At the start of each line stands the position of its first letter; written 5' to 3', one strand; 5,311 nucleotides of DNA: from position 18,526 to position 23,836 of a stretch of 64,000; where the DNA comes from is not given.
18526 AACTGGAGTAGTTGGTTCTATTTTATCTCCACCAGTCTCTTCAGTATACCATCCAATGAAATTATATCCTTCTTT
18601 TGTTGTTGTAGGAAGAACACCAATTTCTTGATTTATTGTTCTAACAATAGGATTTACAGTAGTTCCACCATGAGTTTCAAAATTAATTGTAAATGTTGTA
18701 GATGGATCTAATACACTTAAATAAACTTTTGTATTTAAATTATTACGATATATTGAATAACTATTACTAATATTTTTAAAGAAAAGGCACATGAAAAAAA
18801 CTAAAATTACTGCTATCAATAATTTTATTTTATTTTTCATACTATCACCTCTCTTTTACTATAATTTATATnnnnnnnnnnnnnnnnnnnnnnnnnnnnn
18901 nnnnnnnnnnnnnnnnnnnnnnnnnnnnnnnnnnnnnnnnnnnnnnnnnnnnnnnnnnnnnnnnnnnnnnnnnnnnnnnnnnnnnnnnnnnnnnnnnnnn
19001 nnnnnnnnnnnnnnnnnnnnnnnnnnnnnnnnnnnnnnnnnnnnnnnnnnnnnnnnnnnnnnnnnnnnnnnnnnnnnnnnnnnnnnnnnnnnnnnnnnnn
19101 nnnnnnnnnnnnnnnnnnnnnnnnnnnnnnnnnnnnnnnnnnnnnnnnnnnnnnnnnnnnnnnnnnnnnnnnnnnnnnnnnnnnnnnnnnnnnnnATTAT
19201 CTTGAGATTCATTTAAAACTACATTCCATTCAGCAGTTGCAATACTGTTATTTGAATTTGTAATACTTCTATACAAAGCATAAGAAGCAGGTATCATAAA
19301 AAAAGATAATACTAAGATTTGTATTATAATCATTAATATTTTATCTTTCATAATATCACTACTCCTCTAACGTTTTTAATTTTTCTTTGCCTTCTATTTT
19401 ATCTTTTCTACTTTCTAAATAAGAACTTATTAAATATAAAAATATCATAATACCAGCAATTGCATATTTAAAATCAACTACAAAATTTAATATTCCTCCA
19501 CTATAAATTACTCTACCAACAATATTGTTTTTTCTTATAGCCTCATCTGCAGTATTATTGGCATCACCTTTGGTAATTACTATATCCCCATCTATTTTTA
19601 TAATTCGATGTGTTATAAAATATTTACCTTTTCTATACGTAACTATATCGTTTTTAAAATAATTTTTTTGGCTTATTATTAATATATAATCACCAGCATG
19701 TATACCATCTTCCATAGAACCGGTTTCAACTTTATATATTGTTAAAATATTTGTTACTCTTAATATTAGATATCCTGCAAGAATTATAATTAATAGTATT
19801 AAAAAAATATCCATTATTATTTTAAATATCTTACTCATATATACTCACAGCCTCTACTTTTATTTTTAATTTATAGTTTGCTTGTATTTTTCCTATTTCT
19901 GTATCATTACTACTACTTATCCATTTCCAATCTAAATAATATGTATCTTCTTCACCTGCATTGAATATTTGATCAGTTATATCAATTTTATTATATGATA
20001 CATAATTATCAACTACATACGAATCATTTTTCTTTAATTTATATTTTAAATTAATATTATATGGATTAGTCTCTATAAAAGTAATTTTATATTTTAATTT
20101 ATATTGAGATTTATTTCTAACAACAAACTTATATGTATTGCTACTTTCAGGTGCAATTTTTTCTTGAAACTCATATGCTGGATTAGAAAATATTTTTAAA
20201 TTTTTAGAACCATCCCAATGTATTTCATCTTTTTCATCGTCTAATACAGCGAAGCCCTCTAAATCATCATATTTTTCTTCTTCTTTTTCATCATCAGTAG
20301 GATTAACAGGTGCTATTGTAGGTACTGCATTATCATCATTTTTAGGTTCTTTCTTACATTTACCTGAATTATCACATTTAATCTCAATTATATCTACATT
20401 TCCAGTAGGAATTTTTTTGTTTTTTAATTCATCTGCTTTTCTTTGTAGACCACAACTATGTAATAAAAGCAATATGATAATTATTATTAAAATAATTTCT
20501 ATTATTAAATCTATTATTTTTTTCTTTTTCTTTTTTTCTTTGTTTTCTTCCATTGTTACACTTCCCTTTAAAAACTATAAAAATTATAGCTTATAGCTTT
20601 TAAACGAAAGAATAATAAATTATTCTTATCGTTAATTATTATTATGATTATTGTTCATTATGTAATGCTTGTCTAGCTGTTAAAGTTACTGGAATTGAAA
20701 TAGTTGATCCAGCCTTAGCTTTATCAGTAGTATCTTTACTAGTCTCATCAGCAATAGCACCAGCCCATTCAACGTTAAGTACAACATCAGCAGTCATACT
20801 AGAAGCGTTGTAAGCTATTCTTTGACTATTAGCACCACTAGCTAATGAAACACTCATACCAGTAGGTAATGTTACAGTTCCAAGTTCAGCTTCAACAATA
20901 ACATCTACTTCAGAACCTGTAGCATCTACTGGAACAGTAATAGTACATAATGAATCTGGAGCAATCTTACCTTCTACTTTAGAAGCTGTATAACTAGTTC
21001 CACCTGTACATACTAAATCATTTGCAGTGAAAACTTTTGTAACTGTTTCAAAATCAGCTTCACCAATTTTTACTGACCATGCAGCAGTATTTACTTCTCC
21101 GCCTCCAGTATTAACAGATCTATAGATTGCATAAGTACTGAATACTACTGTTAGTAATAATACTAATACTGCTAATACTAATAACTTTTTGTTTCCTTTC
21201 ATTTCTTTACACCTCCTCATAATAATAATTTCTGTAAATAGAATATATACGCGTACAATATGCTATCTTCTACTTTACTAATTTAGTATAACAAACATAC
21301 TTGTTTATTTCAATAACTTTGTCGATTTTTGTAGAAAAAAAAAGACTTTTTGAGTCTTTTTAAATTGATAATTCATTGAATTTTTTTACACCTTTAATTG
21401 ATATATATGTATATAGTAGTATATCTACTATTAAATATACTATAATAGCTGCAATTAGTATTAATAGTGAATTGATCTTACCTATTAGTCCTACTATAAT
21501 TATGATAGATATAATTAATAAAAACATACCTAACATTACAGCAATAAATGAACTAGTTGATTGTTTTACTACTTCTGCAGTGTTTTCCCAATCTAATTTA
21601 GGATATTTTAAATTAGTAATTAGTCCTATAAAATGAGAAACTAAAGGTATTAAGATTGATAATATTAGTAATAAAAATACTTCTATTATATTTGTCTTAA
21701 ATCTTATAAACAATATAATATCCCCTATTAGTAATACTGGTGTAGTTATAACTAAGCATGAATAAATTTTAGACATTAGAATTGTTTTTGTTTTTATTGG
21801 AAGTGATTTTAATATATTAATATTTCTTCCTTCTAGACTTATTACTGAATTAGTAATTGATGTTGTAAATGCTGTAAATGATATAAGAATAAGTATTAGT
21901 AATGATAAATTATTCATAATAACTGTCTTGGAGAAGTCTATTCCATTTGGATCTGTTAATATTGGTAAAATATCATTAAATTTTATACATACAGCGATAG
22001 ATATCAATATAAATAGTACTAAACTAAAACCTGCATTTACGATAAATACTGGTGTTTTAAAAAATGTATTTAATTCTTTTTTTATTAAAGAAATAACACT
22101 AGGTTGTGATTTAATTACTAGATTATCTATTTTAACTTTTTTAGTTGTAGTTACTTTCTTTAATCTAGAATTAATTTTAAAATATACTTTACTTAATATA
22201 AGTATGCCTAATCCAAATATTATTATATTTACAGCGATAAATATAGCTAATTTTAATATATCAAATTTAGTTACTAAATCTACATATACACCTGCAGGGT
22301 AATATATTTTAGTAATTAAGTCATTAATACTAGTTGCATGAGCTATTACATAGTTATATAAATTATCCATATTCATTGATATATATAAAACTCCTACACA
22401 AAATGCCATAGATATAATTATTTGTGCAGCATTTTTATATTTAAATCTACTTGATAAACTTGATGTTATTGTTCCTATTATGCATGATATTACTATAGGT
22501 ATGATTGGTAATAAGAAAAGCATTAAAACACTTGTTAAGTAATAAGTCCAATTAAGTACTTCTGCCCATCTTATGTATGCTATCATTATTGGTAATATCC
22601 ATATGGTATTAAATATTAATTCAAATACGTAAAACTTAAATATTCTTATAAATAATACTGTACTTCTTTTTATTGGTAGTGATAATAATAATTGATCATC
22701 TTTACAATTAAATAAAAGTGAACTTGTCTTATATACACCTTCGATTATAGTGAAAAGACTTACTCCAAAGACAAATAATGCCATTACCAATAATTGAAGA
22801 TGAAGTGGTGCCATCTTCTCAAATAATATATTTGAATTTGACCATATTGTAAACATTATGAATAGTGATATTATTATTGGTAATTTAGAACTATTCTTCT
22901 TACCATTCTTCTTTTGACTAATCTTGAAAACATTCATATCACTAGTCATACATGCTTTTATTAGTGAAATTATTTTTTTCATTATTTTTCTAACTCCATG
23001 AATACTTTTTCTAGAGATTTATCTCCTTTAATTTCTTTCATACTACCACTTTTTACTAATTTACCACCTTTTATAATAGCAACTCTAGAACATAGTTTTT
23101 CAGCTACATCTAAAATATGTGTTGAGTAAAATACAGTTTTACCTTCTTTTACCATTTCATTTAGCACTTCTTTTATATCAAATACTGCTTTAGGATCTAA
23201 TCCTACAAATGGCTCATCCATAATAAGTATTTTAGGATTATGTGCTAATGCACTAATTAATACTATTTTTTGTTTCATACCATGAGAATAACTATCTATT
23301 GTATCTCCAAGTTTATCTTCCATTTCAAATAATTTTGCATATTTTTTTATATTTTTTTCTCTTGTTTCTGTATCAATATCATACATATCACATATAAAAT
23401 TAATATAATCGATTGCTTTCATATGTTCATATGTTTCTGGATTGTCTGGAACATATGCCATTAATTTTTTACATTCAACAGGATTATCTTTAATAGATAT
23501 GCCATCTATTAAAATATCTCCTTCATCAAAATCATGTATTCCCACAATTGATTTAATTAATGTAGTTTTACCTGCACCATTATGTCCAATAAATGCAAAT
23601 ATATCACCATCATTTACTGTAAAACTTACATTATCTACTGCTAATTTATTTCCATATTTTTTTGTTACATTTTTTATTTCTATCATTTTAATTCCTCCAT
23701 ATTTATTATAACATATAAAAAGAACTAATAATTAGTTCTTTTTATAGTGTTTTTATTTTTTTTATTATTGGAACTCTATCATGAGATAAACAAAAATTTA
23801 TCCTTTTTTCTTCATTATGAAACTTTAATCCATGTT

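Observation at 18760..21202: Shared N-terminal sorting motif Y-[AS]-[IL]-Y-R-[SN] (followed by A-x-W-[NS]-V in the small proteins) on three proteins of the SipW cluster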

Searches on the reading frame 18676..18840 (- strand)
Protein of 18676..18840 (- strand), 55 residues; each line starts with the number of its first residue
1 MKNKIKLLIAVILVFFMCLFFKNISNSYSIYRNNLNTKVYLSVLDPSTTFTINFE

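Call 25: search_protein_families(library=ncbifam, proteins=[window:18676-18840:-], max_evalue=10)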
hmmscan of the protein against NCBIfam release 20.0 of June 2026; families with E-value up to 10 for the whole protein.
seq(55 aa): 2 families
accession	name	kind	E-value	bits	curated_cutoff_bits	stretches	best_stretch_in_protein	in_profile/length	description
NF053805.1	TsiR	equivalog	0.074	13.1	130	1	1-44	1-43/142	immunity protein TsiR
NF038218.1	IcmG_DotF_IVB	equivalog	0.095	12.4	200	1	3-39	47-83/266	type IVB secretion system protein IcmG/DotF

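Call 45: find_homologous_proteins(query=A4, max_evalue=10)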
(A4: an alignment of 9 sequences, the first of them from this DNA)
Query A4 (9 sequences) (55 aa, profile of the alignment): 5 proteins with E <= 10 among 85 candidates.
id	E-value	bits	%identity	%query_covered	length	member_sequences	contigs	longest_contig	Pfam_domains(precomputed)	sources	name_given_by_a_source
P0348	5.5e-25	104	43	73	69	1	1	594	-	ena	-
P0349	1.1e-23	100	33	95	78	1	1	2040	-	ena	-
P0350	8.1e-21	91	34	91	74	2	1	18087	-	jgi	-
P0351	1.2e-20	90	33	95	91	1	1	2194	-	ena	-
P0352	2.7e-7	48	-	-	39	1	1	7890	-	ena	-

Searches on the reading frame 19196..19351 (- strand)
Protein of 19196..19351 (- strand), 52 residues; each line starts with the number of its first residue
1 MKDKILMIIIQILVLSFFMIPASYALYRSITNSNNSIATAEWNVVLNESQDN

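Call 25: search_protein_families(library=ncbifam, proteins=[window:19196-19351:-], max_evalue=10)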
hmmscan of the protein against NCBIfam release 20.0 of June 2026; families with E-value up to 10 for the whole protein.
seq(52 aa): 1 family
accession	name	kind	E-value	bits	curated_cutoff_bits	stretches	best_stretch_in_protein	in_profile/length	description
NF047909.1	CellAnchorMapZStrp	equivalog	0.013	14.4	700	1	4-41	162-199/474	cell division site-positioning protein MapZ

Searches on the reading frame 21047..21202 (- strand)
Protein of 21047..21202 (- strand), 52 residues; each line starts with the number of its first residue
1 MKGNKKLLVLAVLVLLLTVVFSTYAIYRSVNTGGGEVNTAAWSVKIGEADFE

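Call 25: search_protein_families(library=ncbifam, proteins=[window:21047-21202:-], max_evalue=10)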
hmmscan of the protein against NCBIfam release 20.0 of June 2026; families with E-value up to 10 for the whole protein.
seq(52 aa): 3 families
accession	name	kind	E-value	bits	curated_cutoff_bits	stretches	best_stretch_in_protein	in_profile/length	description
NF040904.1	PhrA_Strep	subfamily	0.013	15.7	40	1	1-31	1-31/56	PhrA family quorum-sensing system peptide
NF053838.1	hit_Bd0108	equivalog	0.019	15.5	40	1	5-33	2-33/94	predatory lifecycle switch protein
NF047909.1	CellAnchorMapZStrp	equivalog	0.11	11.3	700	1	4-40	161-198/474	cell division site-positioning protein MapZ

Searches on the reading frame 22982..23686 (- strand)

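Call 3: search_protein_families(library=ncbifam, proteins=[window:22982-23686:-], max_evalue=1)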
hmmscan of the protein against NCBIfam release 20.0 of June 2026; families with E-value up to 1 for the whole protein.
window:22982-23686:- (234 aa): 197 families (the best 25 are shown)
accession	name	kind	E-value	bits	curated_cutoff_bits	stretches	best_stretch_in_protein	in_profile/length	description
TIGR03522.1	GldA_ABC_ATP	equivalog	6.2e-55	186.8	402.6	1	2-230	3-230/301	gliding motility-associated ABC transporter ATP-binding subunit GldA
TIGR01188.1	drrA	subfamily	6.4e-55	186.6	312.45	1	9-221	1-213/302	daunorubicin resistance ABC transporter, ATP-binding protein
TIGR03740.1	galliderm_ABC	subfamily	4.1e-44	150.9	309.75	1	3-232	2-221/223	lantibiotic protection ABC transporter ATP-binding subunit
NF033858.1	ABC2_perm_RbbA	equivalog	7.2e-43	146.6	1050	1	2-231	267-499/909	ribosome-associated ATPase/putative transporter RbbA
TIGR03864.1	PQQ_ABC_ATP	hypoth_equivalog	4.7e-41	140.8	302.25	1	2-230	2-233/236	ABC transporter, ATP-binding subunit, PQQ-dependent alcohol dehydrogenase system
NF010060.0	PRK13537.1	equivalog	9.3e-41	139.7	521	1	2-218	16-232/314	nodulation factor ABC transporter ATP-binding protein NodI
TIGR04406.1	LPS_export_lptB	equivalog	6.4e-40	136.9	240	1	2-230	2-233/239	LPS export ABC transporter ATP-binding protein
TIGR01186.1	proV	subfamily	1.9e-39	135.8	326.6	1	9-221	1-219/363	betaine/proline/choline family ABC transporter ATP-binding protein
NF010059.0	PRK13536.1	equivalog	2e-39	135.3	549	1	2-218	44-260/342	nodulation factor ABC transporter ATP-binding protein NodI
NF008144.0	PRK10895.1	equivalog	1.3e-37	129.6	381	1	3-230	5-235/241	LPS export ABC transporter ATP-binding protein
TIGR01288.1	nodI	equivalog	1.3e-37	129.4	424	1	2-215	5-218/303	nodulation factor ABC transporter ATP-binding protein NodI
NF040840.2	tungstate_WtpC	equivalog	1.4e-37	129.8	440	1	1-220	1-219/347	tungstate ABC transporter ATP-binding protein WtpC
TIGR04520.1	ECF_ATPase_1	equivalog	6.6e-37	127.4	315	1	2-227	1-232/269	energy-coupling factor transporter ATPase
TIGR04521.1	ECF_ATPase_2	equivalog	1.6e-36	125.9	330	1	3-228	2-242/279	energy-coupling factor transporter ATPase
TIGR03410.1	urea_trans_UrtE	equivalog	7.7e-36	123.7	285.8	1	3-223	2-223/230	urea ABC transporter ATP-binding subunit UrtE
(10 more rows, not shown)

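Call 4: search_protein_families(library=pfam, proteins=[window:22982-23686:-], max_evalue=1)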
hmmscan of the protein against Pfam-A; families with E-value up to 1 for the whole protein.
window:22982-23686:- (234 aa): 24 families
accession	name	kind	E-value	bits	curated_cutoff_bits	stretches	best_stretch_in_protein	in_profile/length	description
PF00005.33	ABC_tran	-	4.3e-28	99.1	25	1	18-160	2-136/137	ABC transporter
PF13304.12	AAA_21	-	2.7e-15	57.7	27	2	116-190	221-298/304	AAA domain, putative AbiEii toxin, Type IV TA system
PF08679.17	DsrD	-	0.00022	21.9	24.2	1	169-189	34-54/65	Dissimilatory sulfite reductase D (DsrD)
PF13175.12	AAA_15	-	0.00066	19.8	32.1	1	29-124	25-133/374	AAA ATPase domain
PF13476.12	AAA_23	-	0.0019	19.3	27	1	18-49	11-41/201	AAA domain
PF02367.23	TsaE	-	0.0048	17.3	26.6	1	22-49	16-43/128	Threonylcarbamoyl adenosine biosynthesis protein TsaE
PF13479.12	AAA_24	-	0.005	17.1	27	1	31-179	6-162/195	AAA domain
PF03193.22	RsgA_GTPase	-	0.0052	17.1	30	1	17-54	97-133/174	RsgA GTPase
PF13555.12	AAA_29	-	0.0066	16.6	27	1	18-45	13-40/61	P-loop containing region of AAA domain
PF13166.12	AAA_13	-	0.014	14.5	36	0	150-194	526-573/713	AAA domain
PF03205.20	MobB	-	0.027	14.8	26.6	1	29-49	1-21/133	Molybdopterin guanine dinucleotide synthesis protein B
PF00004.35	AAA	-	0.051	14.5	21.2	0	32-49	3-20/131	ATPase family associated with various cellular activities (AAA)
PF00009.33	GTP_EFTU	-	0.057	13.4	26.5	1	30-48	6-24/188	Elongation factor Tu GTP binding domain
PF00350.29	Dynamin_N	-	0.088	13.3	27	1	31-56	2-27/168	Dynamin family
PF00931.28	NB-ARC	-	0.089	12.5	23.5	1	25-49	16-40/248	NB-ARC domain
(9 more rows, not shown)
